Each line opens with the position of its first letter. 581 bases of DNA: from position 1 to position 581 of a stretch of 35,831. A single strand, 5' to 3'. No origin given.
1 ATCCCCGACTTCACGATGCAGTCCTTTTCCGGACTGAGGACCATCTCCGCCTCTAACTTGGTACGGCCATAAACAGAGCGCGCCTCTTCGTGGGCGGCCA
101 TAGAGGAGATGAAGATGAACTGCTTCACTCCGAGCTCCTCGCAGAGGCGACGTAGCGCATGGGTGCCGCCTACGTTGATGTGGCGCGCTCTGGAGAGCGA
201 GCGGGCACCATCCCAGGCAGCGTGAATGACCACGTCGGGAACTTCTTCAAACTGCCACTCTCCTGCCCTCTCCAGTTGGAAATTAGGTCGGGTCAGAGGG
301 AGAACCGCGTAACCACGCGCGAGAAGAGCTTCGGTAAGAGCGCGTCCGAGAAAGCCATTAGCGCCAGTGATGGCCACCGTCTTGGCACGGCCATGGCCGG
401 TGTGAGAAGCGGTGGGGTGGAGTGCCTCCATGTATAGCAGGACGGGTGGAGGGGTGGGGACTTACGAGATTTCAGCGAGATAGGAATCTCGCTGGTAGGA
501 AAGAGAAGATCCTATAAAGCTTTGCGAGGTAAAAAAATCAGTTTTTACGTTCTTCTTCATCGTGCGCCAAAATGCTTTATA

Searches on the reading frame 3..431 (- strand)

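Call 3: search_protein_families(library=pfam, proteins=[window:3-431:-], max_evalue=0.01)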
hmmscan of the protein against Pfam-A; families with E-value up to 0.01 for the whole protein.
window:3-431:- (143 aa): 10 families
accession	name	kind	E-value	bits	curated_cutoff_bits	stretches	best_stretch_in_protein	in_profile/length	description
PF01370.27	Epimerase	-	6.7e-13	49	20.9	1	19-127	1-148/240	NAD dependent epimerase/dehydratase family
PF07993.18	NAD_binding_4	-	1.7e-12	47.5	20.1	2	47-116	71-143/258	Male sterility protein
PF04321.23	RmlD_sub_bind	-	1.9e-11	44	27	1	19-130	3-134/287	RmlD substrate binding domain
PF13460.12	NAD_binding_10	-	2e-07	31.5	27.2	1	66-123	62-111/184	NAD(P)H-binding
PF01073.25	3Beta_HSD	-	5.6e-07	29.3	22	1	67-113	69-119/280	3-beta hydroxysteroid dehydrogenase/isomerase family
PF02719.21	Polysacc_synt_2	-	2.7e-06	27.2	20.2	1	80-133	98-150/293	Polysaccharide biosynthesis protein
PF05368.20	NmrA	-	0.00039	20.5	27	1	16-56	2-42/298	NmrA-like family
PF08659.16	KR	-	0.00075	19.9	22.6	0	18-48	2-32/180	KR domain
PF16363.11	GDP_Man_Dehyd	-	0.00098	19.1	27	1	21-50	2-31/332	GDP-mannose 4,6 dehydratase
PF00106.31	adh_short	-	0.003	17.5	26.6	0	17-57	1-41/195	short chain dehydrogenase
